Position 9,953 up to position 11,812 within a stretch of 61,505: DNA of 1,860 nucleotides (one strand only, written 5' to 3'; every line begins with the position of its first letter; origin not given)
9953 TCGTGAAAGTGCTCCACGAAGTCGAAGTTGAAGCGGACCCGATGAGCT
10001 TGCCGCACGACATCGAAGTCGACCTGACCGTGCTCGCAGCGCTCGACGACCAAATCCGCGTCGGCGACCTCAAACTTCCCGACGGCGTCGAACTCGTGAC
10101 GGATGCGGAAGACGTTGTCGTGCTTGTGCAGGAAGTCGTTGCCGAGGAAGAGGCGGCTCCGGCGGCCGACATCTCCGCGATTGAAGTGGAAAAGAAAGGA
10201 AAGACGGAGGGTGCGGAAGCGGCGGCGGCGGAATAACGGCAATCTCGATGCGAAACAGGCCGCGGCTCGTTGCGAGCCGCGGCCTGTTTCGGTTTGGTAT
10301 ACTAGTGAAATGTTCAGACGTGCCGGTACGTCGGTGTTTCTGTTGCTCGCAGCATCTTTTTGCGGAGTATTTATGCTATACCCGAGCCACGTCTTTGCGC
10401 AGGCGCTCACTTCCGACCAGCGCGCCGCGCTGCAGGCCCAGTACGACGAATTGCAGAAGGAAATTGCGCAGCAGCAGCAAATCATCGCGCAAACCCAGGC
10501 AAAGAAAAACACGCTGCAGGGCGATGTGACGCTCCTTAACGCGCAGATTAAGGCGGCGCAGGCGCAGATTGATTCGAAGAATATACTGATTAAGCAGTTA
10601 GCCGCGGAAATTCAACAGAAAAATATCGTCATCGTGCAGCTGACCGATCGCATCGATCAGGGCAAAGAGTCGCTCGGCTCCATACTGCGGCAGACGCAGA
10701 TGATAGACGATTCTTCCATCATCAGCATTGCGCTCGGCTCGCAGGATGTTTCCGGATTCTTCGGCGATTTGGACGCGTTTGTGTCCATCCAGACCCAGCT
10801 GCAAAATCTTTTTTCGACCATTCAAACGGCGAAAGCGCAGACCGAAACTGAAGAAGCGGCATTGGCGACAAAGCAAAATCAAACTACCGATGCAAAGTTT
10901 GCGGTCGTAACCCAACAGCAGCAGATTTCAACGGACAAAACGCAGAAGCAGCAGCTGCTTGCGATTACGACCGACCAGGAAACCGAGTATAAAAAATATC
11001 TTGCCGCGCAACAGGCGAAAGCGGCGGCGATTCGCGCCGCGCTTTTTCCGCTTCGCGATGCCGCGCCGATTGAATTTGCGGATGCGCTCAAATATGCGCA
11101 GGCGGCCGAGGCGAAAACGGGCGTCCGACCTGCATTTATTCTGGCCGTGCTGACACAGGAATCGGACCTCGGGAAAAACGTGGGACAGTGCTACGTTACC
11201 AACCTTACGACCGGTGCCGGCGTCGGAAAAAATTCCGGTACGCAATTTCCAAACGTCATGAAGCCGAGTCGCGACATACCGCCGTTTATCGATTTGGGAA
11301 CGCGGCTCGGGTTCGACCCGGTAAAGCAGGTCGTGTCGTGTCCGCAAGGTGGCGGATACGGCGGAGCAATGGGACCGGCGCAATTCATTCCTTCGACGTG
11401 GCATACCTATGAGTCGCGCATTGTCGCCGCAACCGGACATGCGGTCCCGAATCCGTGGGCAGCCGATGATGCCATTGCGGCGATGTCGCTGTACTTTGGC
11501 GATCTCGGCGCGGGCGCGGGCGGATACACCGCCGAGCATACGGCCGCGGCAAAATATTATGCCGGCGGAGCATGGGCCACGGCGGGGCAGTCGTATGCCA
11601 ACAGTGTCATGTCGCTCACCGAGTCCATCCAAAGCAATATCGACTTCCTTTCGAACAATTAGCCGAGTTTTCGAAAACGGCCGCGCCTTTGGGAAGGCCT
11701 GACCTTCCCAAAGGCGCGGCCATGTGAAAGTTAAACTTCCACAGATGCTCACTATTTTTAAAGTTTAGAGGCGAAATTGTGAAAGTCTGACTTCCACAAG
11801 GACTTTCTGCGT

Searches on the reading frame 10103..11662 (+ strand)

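Call 75: search_protein_families(library=pfam, proteins=[window:10103-11662:+], max_evalue=0.00001)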
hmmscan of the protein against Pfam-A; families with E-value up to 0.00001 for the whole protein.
window:10103-11662:+ (519 aa): 1 family
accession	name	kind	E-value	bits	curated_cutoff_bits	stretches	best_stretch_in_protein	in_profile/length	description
PF13406.11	SLT_2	-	1.7e-06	27.9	24.3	1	327-473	72-204/292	Transglycosylase SLT domain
